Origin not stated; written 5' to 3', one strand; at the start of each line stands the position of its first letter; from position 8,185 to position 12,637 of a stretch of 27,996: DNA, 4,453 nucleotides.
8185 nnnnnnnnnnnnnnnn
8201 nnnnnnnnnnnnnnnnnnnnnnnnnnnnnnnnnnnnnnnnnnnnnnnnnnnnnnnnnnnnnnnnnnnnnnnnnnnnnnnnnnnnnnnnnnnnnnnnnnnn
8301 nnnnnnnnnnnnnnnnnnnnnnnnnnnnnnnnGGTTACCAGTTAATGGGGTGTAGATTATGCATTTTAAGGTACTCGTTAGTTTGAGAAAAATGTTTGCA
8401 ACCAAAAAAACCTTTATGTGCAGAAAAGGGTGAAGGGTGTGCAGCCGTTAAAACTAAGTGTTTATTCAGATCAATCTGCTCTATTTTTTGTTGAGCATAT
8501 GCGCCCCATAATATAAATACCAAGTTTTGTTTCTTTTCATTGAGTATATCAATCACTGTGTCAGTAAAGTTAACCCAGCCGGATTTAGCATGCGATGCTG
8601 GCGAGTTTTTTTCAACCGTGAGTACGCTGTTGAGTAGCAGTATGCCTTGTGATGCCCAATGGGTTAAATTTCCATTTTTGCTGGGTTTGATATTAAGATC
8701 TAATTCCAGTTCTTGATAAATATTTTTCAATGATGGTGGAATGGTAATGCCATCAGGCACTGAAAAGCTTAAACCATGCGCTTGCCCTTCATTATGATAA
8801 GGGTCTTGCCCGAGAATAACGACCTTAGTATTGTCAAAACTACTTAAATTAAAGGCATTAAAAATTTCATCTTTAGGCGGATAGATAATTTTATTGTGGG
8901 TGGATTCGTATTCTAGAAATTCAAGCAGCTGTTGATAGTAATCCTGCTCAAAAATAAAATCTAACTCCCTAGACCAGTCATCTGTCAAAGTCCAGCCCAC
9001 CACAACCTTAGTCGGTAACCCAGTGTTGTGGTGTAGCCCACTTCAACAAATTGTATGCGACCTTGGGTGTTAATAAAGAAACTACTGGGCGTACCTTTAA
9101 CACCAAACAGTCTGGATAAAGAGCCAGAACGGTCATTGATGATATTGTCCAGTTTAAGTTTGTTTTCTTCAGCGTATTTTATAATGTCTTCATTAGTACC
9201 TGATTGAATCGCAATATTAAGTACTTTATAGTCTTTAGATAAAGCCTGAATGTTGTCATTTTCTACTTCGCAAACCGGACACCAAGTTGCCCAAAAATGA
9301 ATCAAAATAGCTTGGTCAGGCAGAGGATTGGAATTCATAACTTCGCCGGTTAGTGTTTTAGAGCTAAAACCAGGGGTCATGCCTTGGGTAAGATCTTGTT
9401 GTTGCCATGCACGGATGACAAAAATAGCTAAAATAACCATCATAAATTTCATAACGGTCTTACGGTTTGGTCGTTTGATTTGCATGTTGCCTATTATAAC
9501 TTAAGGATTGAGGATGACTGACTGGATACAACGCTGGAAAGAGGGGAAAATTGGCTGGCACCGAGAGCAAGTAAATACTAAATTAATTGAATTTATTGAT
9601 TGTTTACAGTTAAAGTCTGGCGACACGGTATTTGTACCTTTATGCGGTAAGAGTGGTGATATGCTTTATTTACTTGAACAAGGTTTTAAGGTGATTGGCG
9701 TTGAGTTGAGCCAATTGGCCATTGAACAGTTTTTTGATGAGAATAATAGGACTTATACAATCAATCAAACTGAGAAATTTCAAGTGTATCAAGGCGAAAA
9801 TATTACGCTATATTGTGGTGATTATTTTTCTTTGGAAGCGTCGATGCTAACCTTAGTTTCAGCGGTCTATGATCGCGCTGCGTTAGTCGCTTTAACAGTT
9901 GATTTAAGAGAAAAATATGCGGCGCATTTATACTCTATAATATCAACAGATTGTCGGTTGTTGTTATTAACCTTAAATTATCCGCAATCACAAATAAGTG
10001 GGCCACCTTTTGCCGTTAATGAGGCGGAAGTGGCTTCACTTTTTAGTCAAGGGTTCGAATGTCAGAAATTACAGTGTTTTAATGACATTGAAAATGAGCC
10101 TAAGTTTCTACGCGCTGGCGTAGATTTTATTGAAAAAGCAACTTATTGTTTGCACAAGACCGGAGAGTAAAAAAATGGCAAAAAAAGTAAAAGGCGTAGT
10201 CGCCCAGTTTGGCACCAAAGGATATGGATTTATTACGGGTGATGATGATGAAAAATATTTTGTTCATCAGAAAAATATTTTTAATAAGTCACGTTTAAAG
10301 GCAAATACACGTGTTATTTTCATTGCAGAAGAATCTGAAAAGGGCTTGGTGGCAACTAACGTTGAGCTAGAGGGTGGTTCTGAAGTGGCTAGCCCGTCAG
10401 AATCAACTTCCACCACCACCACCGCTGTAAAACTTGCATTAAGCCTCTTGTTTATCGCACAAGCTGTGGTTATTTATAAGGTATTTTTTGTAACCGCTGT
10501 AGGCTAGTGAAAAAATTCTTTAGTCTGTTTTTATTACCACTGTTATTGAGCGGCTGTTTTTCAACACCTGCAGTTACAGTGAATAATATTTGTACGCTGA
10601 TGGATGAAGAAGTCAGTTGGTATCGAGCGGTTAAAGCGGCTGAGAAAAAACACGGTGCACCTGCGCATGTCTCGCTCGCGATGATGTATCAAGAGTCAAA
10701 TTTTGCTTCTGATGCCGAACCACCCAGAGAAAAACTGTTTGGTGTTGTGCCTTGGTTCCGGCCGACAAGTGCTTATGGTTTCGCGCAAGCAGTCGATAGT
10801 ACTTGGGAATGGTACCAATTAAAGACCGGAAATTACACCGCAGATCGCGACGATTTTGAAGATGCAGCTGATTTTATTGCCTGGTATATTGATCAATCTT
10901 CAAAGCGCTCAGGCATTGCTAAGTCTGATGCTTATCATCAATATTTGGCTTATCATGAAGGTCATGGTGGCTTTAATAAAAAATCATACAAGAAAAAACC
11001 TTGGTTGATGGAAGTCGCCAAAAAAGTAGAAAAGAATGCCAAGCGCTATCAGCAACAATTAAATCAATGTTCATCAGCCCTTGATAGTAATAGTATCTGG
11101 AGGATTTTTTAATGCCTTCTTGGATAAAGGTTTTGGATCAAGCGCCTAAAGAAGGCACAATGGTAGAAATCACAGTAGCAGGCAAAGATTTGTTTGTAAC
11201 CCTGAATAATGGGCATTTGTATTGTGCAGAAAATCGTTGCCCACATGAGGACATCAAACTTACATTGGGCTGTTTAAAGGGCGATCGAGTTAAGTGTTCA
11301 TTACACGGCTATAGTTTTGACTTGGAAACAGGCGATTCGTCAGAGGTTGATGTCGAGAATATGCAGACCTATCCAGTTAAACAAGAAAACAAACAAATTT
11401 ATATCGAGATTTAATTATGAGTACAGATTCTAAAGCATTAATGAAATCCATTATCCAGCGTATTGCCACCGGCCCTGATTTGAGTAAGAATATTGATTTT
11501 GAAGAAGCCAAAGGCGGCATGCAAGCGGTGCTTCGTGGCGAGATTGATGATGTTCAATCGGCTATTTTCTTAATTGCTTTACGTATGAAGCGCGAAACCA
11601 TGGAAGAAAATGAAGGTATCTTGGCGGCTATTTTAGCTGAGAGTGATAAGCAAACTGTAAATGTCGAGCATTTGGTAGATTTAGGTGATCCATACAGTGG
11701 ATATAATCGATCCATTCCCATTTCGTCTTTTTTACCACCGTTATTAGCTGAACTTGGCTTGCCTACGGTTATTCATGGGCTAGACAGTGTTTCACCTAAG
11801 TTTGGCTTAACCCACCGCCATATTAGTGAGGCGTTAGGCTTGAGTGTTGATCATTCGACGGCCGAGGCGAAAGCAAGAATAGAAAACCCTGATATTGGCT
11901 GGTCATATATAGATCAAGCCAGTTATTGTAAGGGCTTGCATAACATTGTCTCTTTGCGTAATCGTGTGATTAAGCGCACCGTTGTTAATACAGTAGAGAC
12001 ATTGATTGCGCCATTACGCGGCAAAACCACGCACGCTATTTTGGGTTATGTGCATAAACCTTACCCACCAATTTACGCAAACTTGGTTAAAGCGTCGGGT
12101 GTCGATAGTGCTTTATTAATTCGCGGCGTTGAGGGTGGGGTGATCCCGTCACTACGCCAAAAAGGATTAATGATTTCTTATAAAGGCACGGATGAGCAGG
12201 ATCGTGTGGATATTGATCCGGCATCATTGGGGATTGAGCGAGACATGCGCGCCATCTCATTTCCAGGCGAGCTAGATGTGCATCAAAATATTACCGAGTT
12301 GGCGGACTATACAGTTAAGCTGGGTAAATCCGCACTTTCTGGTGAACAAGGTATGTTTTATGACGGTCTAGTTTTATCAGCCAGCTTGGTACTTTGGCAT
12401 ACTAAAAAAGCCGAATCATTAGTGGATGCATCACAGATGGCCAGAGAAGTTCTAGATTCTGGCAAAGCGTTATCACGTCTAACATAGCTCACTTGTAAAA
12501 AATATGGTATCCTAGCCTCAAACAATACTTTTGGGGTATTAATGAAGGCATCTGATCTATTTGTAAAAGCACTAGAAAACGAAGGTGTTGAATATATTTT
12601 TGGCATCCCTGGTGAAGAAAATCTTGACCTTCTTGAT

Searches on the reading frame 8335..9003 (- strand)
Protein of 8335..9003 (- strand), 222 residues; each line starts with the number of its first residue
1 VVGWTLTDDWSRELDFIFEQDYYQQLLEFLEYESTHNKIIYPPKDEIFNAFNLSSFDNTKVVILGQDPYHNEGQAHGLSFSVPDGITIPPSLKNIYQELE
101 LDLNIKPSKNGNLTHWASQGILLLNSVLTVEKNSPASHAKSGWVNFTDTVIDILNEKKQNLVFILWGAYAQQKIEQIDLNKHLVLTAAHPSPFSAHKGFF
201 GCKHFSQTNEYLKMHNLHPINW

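Call 9: search_protein_families(library=ncbifam, proteins=[window:8335-9003:-], max_evalue=0.00001)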
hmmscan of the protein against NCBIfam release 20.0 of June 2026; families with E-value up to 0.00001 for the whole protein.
window:8335-9003:- (222 aa): 5 families
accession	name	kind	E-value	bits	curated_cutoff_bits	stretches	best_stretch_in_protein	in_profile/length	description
NF003589.0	PRK05254.1-2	equivalog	8.2e-98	326.5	223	1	6-222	7-223/227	uracil-DNA glycosylase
NF003592.0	PRK05254.1-5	equivalog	1.2e-93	313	162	1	6-222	5-220/225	uracil-DNA glycosylase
NF003591.1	PRK05254.1-4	equivalog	1.4e-82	276.3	237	1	7-213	2-207/208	uracil-DNA glycosylase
TIGR00628.1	ung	equivalog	5.8e-82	274.6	185.75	1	8-216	2-209/210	uracil-DNA glycosylase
NF003588.0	PRK05254.1-1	equivalog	5.8e-61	205.9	143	1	7-222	11-222/225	uracil-DNA glycosylase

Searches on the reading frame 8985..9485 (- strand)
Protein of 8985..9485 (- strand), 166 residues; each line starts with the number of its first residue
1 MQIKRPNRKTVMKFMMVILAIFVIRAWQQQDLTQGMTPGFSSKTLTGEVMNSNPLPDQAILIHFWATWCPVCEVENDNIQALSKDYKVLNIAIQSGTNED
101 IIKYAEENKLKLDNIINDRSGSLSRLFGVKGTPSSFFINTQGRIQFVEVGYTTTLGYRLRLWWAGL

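Call 9: search_protein_families(library=ncbifam, proteins=[window:8985-9485:-], max_evalue=0.00001)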
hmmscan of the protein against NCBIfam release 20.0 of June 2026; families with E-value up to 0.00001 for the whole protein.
window:8985-9485:- (166 aa): 6 families
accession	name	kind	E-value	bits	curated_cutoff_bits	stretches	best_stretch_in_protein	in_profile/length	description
NF041202.1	StoA_CxxC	exception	5.4e-17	62.1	210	1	11-154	7-154/163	endospore biogenesis thiol-disulfide oxidoreductase StoA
TIGR00385.1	dsbE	subfamily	9.6e-15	54.6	123.15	1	50-157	55-163/173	DsbE family thiol:disulfide interchange protein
NF002854.0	PRK03147.1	subfamily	7.4e-13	48.8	170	1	28-153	32-161/176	thiol-disulfide oxidoreductase ResA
NF011941.0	PRK15412.1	equivalog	7.9e-10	38.6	359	1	58-150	69-161/185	thiol:disulfide interchange protein DsbE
NF010625.0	PRK14018.1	equivalog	9.9e-09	34.2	522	1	56-150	55-158/521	bifunctional peptide-methionine (S)-S-oxide reductase MsrA/peptide-methionine (R)-S-oxide reductase MsrB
NF041054.1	WAxxUGC_long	equivalog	3.2e-06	26.6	300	1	30-144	77-194/354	ResA-like WAxxUGC motif-containing protein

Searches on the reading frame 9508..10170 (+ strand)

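Call 9: search_protein_families(library=ncbifam, proteins=[window:9508-10170:+], max_evalue=0.00001)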
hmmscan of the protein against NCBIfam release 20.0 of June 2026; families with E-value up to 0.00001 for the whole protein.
window:9508-10170:+ (220 aa): 3 families
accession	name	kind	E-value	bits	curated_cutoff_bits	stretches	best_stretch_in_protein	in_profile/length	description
NF009732.0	PRK13255.1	equivalog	1.1e-76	257.1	213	1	4-217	4-217/218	thiopurine S-methyltransferase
TIGR03840.1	TMPT_Se_Te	equivalog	4.6e-74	248.6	223.2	1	6-215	3-212/213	thiopurine S-methyltransferase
NF009733.0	PRK13256.1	equivalog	3.6e-34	118.5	429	1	5-200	11-206/226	thiopurine S-methyltransferase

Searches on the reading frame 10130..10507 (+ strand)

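Call 9: search_protein_families(library=ncbifam, proteins=[window:10130-10507:+], max_evalue=0.00001)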
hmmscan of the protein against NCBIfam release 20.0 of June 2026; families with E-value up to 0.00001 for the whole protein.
window:10130-10507:+ (125 aa): 3 families
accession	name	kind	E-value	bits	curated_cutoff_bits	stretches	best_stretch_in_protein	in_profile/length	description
NF049933.1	TransAntitermCspE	equivalog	1.6e-07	31.4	120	1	18-78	3-66/69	transcription antiterminator/RNA stability regulator CspE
NF007679.0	PRK10354.1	subfamily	7.8e-07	29.3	130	1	16-78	1-67/70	RNA chaperone/antiterminator CspA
NF007378.0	PRK09890.1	equivalog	1.7e-06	28.1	144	1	16-78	1-67/70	cold shock protein CspG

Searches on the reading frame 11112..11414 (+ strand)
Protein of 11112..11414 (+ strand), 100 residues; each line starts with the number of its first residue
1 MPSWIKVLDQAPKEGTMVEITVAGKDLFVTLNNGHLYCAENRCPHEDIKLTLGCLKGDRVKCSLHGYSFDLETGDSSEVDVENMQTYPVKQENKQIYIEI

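Call 9: search_protein_families(library=ncbifam, proteins=[window:11112-11414:+], max_evalue=0.00001)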
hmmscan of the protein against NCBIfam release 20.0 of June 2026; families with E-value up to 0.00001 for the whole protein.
window:11112-11414:+ (100 aa): 7 families
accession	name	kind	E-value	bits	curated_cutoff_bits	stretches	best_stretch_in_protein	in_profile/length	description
NF007422.0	PRK09965.1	equivalog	3.1e-12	46.5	113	1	15-100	15-100/106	bifunctional 3-phenylpropionate/cinnamic acid dioxygenase ferredoxin subunit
NF042948.2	3PPDioc_HcaC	equivalog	2.8e-11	43.6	150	1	12-100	12-102/105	3-phenylpropionate/cinnamic acid dioxygenase ferredoxin subunit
TIGR02377.1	MocE_fam_FeS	subfamily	5.3e-11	42.4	136.15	1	33-100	33-101/101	MocE family 2Fe-2S type ferredoxin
NF041683.1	ant_diox_AndAb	equivalog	1.1e-09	38.4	150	1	12-99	11-99/100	anthranilate 1,2-dioxygenase ferredoxin subunit AndAb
TIGR02378.1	nirD_assim_sml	equivalog_domain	1.2e-09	38.3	74.65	1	20-99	19-104/105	nitrite reductase small subunit NirD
NF052579.1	BetMthstMoxSdmAMthl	equivalog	3.4e-08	32.8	600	1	9-79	24-94/351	4beta-methylsterol monooxygenase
NF041174.1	SDX_Thmprot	equivalog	4.3e-07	30.1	170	1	14-78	13-78/109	sulredoxin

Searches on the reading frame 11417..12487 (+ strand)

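Call 9: search_protein_families(library=ncbifam, proteins=[window:11417-12487:+], max_evalue=0.00001)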
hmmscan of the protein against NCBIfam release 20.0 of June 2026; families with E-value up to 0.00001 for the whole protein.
window:11417-12487:+ (356 aa): 6 families
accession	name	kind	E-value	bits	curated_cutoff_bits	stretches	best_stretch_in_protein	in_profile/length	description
NF005635.0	PRK07394.1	equivalog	3.2e-40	138.5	287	1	9-355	5-337/348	hypothetical protein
TIGR01245.1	trpD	equivalog_domain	1.7e-30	106.5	199.05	1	24-355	8-324/330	anthranilate phosphoribosyltransferase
NF006564.0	PRK09071.1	equivalog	3.5e-28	98.5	257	1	3-241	7-238/335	glycosyl transferase family protein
NF011201.0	PRK14607.1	equivalog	4.7e-28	98.2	670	1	7-355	193-521/534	bifunctional anthranilate synthase component II/anthranilate phosphoribosyltransferase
NF006005.0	PRK08136.1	equivalog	2.2e-26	92.9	185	1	10-250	4-240/314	DNA-binding protein YbiB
NF007073.0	PRK09522.1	equivalog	3.5e-10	39.4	738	1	23-203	210-386/531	bifunctional anthranilate synthase glutamate amidotransferase component TrpG/anthranilate phosphoribosyltransferase TrpD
